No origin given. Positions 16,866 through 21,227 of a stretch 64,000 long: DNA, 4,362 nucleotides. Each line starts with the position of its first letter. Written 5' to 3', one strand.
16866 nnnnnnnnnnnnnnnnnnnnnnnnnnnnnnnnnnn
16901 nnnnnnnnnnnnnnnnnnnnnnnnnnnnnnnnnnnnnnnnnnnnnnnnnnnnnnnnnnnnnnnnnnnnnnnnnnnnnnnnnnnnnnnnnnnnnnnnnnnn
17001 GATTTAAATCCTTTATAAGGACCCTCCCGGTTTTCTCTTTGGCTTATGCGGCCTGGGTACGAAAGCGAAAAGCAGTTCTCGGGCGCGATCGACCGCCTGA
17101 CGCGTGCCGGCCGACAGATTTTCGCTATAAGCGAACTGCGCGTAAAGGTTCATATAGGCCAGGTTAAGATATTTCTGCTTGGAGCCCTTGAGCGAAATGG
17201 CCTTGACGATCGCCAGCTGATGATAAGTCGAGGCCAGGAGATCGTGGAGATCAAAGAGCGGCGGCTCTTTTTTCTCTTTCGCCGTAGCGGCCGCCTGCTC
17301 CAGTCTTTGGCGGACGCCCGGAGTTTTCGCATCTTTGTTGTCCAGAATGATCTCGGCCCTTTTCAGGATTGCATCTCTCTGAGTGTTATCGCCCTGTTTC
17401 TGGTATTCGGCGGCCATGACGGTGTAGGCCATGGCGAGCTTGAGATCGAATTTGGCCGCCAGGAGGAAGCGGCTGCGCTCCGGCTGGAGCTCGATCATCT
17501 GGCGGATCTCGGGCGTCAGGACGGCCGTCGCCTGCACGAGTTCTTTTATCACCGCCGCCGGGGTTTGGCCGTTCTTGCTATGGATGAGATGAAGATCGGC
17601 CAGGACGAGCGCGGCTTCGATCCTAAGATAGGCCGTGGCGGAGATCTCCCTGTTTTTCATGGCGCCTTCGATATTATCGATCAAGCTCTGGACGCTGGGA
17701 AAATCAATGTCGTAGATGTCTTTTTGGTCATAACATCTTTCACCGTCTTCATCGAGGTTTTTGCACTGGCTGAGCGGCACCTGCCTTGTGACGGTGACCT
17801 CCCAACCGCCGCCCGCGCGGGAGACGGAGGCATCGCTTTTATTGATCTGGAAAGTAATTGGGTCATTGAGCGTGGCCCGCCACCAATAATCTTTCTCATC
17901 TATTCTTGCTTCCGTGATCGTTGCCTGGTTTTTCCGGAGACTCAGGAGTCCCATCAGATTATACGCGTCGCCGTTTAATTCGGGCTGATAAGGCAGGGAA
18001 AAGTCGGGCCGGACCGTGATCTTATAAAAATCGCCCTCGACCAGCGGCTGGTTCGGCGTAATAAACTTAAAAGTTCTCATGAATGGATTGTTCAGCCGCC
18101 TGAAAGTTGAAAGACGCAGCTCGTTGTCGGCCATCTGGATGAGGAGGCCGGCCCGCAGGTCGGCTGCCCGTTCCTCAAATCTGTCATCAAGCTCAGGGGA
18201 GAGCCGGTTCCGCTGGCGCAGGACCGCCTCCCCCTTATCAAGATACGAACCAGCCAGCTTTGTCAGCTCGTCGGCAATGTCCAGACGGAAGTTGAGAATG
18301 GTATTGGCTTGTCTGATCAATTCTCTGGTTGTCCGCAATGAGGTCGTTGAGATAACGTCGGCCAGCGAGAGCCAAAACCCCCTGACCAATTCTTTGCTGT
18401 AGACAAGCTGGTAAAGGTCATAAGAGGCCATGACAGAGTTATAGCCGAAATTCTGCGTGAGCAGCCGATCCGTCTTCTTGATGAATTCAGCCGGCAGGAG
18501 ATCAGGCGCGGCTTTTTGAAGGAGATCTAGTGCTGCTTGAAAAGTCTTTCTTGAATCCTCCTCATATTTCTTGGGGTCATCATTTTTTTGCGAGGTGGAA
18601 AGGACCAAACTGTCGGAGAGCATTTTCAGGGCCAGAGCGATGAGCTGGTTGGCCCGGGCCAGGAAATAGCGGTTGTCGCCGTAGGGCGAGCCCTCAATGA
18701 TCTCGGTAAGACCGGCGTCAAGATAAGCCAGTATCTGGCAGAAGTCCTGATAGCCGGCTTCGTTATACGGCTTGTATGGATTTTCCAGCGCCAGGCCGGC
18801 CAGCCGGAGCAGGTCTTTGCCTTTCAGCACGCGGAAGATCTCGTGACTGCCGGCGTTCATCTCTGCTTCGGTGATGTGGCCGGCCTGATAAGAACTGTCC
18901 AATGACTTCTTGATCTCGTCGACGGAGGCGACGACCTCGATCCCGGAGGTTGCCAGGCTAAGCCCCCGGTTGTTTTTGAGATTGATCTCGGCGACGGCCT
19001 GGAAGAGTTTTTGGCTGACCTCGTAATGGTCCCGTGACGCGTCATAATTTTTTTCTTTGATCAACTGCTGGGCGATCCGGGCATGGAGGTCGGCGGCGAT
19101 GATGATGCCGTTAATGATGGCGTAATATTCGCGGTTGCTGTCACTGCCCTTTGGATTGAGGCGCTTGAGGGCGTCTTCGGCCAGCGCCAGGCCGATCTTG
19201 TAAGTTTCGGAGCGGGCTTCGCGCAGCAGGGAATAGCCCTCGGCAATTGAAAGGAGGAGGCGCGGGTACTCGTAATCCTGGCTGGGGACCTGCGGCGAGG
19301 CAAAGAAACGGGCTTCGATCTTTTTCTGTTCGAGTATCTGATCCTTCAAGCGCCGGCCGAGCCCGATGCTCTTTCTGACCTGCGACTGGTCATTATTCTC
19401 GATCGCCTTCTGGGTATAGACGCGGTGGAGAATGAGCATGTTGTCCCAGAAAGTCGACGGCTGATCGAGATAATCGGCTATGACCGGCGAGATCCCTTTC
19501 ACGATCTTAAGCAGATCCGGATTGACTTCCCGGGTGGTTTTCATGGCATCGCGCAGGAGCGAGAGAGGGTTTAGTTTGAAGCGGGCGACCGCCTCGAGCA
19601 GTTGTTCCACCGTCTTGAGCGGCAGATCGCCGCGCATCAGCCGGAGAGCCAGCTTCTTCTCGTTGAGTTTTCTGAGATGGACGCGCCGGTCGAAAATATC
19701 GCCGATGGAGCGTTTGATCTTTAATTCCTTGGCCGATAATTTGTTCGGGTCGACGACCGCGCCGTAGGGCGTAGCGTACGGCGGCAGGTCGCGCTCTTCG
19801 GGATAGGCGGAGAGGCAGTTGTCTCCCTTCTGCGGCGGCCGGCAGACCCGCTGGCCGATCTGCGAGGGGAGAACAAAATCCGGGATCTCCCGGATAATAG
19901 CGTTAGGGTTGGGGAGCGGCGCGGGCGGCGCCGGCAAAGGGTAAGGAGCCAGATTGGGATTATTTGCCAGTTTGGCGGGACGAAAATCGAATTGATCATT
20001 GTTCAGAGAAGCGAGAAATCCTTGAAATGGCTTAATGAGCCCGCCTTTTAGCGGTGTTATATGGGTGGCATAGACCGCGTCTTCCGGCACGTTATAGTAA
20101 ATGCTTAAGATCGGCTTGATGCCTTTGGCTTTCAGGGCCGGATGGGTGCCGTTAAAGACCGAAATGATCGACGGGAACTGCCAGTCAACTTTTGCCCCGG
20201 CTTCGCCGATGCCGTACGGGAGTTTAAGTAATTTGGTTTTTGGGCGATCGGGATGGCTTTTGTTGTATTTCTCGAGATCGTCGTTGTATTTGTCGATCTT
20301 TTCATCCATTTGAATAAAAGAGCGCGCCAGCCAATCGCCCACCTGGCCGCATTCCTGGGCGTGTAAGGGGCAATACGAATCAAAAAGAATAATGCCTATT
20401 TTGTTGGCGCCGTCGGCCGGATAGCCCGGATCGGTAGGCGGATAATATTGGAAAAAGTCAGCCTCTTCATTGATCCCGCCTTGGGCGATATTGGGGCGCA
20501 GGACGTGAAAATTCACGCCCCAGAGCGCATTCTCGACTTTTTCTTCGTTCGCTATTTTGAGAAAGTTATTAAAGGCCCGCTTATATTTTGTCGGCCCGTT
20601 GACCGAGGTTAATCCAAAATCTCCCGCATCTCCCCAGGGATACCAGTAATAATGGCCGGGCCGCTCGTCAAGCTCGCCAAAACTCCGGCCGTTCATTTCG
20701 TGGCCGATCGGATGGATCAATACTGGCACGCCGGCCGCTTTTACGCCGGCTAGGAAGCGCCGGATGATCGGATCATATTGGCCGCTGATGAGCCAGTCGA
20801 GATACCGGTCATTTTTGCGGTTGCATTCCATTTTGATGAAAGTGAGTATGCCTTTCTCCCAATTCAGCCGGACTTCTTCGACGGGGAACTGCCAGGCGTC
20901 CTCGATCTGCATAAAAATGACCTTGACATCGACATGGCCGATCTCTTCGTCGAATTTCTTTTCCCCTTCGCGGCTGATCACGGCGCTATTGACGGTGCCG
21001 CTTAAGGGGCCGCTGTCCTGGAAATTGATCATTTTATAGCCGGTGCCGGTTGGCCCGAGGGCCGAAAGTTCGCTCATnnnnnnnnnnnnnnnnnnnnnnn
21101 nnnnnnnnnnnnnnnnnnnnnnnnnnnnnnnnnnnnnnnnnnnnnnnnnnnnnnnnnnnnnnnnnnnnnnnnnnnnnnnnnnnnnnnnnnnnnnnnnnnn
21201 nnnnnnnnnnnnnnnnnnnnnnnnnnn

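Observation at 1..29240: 29-kb co-directional island of giant ORFans: candidate undescribed envelope-spanning glycan/adhesin system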

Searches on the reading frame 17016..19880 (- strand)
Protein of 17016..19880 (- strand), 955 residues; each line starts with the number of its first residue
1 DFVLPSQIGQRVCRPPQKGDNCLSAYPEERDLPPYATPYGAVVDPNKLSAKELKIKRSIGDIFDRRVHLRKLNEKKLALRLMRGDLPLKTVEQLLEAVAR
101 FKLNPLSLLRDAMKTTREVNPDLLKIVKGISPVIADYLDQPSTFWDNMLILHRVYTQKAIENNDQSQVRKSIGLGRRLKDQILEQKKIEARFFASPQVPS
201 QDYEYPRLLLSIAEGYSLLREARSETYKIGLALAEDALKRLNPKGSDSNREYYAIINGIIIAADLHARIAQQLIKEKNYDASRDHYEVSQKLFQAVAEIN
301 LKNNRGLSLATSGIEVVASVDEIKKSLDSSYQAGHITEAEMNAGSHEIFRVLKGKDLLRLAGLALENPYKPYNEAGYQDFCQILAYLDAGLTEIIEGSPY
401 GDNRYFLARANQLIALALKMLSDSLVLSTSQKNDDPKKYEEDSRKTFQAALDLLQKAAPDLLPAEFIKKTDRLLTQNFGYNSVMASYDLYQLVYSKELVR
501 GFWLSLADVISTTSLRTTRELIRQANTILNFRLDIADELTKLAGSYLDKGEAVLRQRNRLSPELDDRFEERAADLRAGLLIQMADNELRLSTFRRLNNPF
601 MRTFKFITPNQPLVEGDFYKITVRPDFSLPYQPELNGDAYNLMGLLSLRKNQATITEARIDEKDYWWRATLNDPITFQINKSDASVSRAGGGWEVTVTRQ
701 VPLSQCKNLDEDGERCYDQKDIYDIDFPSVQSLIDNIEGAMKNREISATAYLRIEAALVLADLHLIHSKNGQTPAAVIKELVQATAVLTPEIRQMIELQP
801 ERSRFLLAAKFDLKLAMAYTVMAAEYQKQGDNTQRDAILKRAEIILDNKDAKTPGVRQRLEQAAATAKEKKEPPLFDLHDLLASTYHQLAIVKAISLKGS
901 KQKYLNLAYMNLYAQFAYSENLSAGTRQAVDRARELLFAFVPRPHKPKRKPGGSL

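Call 25: search_protein_families(library=pfam, proteins=[window:17016-19880:-], max_evalue=10)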
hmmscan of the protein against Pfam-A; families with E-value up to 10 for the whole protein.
window:17016-19880:- (955 aa): 1 family
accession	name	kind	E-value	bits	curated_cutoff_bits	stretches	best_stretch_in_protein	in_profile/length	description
PF20687.2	CsoSCA_N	-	0.17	12.5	27.5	1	427-481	3-57/93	Carboxysome Shell Carbonic Anhydrase, N-terminal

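Call 46: find_related_loci(query=A3, collection=metagenome_contigs, flank=10000)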
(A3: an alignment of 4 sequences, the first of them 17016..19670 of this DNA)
Query A3 (885 aa) in metagenome_contigs; peptide patterns used: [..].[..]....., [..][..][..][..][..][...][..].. (x = any residue, [..] = any of these).
325 stretches matched a pattern, but none encodes a relative of the query by tblastn (E <= 1e-3).

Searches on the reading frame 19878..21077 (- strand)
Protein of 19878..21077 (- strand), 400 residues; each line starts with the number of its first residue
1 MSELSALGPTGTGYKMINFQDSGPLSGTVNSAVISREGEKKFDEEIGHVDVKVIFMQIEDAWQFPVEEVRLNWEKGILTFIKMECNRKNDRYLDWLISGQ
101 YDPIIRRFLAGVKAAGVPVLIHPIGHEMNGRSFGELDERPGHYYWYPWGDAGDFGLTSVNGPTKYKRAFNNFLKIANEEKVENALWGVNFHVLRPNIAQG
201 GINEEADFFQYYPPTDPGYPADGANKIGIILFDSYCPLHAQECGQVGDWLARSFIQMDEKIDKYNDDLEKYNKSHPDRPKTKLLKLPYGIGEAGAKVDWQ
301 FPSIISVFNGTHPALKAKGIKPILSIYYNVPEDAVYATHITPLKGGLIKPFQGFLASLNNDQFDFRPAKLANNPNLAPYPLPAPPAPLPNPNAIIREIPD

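Call 25: search_protein_families(library=pfam, proteins=[window:19878-21077:-], max_evalue=10)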
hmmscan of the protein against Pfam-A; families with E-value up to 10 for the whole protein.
window:19878-21077:- (400 aa): 1 family
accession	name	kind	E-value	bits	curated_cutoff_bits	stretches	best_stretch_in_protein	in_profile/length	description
PF07352.17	Phage_Mu_Gam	-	0.035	14.5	28.3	1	240-289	26-78/149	Bacteriophage Mu Gam like protein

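Call 32: search_protein_representatives(protein=window:19878-21077:-)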
Query: 400 residues. Proteins with E-value up to 0.001 (for the whole library): 10; up to 1e-10: 2; up to 1e-30: 1. The best 10 are listed.
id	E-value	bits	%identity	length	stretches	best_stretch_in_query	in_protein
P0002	1.0e-30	123.3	38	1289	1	25-306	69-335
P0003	5.3e-15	71.5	38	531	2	22-214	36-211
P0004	5.0e-10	55.1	39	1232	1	23-216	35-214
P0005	5.1e-07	45.2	40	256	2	214-310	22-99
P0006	1.2e-06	44.0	35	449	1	15-142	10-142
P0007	2.1e-04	36.6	38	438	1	33-131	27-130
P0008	2.6e-04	36.3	36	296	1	58-179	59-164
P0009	3.1e-04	36.0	29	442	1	13-157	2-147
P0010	3.4e-04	35.9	38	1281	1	33-133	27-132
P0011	9.4e-04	34.5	30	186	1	35-134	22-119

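Call 34: search_protein_families(library=pfam, proteins=[P0002, P0003, P0004, P0006, P0007, P0008, P0009, P0010, P0011], max_evalue=0.01)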
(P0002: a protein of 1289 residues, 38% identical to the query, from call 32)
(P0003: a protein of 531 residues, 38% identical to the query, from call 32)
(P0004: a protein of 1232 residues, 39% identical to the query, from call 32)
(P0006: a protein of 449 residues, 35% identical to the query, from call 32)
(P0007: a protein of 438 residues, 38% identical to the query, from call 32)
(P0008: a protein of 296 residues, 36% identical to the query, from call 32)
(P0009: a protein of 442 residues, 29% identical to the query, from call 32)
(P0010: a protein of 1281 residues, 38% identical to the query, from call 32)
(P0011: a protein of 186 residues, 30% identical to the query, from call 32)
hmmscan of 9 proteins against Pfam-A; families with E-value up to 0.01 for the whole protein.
P0002 (1289 aa): 0 families

P0003 (531 aa): 1 family
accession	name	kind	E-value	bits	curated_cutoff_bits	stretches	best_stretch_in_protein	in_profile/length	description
PF02156.21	Glyco_hydro_26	-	2.6e-14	53.7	20.2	1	125-318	129-309/311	Glycosyl hydrolase family 26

P0004 (1232 aa): 1 family
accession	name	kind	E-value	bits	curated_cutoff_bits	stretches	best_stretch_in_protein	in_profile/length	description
PF02156.21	Glyco_hydro_26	-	1.1e-06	28.7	20.2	1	116-227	130-233/311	Glycosyl hydrolase family 26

P0006 (449 aa): 2 families
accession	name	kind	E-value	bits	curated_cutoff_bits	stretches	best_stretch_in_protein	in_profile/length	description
PF02156.21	Glyco_hydro_26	-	1.5e-13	51.3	20.2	1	118-197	151-234/311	Glycosyl hydrolase family 26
PF11790.14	Glyco_hydro_cc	-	6e-05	23.2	21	1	208-268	151-212/237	Glycosyl hydrolase catalytic core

P0007 (438 aa): 1 family
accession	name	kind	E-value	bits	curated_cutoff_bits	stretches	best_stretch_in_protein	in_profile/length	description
PF02156.21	Glyco_hydro_26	-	4.7e-13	49.6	20.2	1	106-196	140-235/311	Glycosyl hydrolase family 26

P0008 (296 aa): 1 family
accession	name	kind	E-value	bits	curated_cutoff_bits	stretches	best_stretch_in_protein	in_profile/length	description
PF02156.21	Glyco_hydro_26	-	1.1e-07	32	20.2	1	113-210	144-238/311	Glycosyl hydrolase family 26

P0009 (442 aa): 1 family
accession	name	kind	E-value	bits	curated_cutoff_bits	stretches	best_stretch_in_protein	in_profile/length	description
PF02156.21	Glyco_hydro_26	-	1.6e-11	44.6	20.2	1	108-243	153-283/311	Glycosyl hydrolase family 26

P0010 (1281 aa): 1 family
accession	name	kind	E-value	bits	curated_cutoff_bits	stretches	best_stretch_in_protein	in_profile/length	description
PF02156.21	Glyco_hydro_26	-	1.5e-15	57.8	20.2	1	112-194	146-234/311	Glycosyl hydrolase family 26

P0011 (186 aa): 1 family
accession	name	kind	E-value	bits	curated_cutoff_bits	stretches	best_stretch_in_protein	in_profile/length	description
PF02156.21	Glyco_hydro_26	-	1.6e-13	51.2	20.2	1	70-179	123-234/311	Glycosyl hydrolase family 26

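Call 37: find_encoding_contigs(protein=P0002, flank=10000, max_places=4)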
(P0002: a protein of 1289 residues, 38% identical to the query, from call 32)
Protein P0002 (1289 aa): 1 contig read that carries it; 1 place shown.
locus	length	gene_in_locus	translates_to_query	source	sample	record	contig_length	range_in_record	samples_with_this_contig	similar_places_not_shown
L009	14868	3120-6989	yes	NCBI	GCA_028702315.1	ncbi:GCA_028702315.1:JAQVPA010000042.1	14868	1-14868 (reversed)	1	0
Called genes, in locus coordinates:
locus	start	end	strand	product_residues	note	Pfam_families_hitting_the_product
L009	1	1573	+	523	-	?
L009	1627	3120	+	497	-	-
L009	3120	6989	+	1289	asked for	-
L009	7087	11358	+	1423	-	PF13424:TPR_12 (faint), PF13432:TPR_16 (faint)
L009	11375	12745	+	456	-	PF00722:Glyco_hydro_16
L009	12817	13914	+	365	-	PF00801:PKD, PF18911:PKD_4, PF22352:K319L-like_PKD (faint), PF00801:PKD, PF18911:PKD_4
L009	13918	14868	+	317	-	?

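Call 38: find_encoding_contigs(protein=P0004, flank=10000, max_places=4)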
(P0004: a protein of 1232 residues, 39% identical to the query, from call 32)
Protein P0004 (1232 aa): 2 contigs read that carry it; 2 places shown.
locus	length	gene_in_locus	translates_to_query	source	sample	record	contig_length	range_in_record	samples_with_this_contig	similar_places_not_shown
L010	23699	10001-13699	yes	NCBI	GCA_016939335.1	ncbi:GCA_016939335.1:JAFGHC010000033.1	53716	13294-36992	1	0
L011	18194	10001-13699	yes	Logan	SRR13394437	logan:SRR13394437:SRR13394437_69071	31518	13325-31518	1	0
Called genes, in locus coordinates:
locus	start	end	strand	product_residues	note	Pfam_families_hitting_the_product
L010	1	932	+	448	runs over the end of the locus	PF00483:NTP_transferase (weak), PF00132:Hexapep (weak), PF25087:GMPPB_C (weak)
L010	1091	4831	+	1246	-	-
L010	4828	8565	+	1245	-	-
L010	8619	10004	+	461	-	-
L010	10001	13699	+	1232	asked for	PF02156:Glyco_hydro_26 (weak)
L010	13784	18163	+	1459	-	-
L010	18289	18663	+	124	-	-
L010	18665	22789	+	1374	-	-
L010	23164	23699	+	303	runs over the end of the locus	-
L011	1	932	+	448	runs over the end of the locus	PF00483:NTP_transferase (weak), PF00132:Hexapep (weak), PF25087:GMPPB_C (weak)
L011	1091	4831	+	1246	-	-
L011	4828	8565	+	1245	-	-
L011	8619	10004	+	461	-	-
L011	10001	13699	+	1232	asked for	PF02156:Glyco_hydro_26 (weak)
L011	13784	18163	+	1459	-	-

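Call 39: find_encoding_contigs(protein=P0010, flank=10000, max_places=4)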
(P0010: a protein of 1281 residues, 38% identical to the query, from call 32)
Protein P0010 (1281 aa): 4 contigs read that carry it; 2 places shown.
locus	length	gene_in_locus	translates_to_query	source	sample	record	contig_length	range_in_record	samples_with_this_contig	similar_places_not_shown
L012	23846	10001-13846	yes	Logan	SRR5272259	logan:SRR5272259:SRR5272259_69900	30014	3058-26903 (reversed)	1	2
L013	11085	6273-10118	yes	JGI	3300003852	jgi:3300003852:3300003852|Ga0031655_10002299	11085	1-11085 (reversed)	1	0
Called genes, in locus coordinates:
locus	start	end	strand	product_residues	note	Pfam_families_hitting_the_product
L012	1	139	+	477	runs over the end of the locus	-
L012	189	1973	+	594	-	PF00709:Adenylsucc_synt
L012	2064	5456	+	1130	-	-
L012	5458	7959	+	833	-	-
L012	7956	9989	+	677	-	PF02156:Glyco_hydro_26, PF14559:TPR_19 (faint)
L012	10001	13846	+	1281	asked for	PF02156:Glyco_hydro_26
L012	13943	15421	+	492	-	PF00722:Glyco_hydro_16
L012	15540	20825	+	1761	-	PF13432:TPR_16 (faint), PF13424:TPR_12 (faint)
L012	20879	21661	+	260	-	-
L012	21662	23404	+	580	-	PF00801:PKD, PF18911:PKD_4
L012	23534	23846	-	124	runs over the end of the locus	PF05635:23S_rRNA_IVP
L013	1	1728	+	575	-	?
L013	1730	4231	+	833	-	-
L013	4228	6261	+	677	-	PF02156:Glyco_hydro_26, PF14559:TPR_19 (faint)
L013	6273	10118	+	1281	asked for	PF02156:Glyco_hydro_26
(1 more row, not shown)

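Call 40: find_encoding_contigs(protein=P0003, flank=10000, max_places=4)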
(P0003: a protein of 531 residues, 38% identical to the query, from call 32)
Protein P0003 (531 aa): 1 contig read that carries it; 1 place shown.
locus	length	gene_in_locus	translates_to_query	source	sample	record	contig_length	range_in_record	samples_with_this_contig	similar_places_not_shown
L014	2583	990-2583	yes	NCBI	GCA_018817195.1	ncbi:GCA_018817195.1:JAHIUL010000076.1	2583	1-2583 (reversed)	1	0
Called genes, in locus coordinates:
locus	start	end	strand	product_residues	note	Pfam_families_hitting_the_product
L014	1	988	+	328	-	?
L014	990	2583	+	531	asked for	PF02156:Glyco_hydro_26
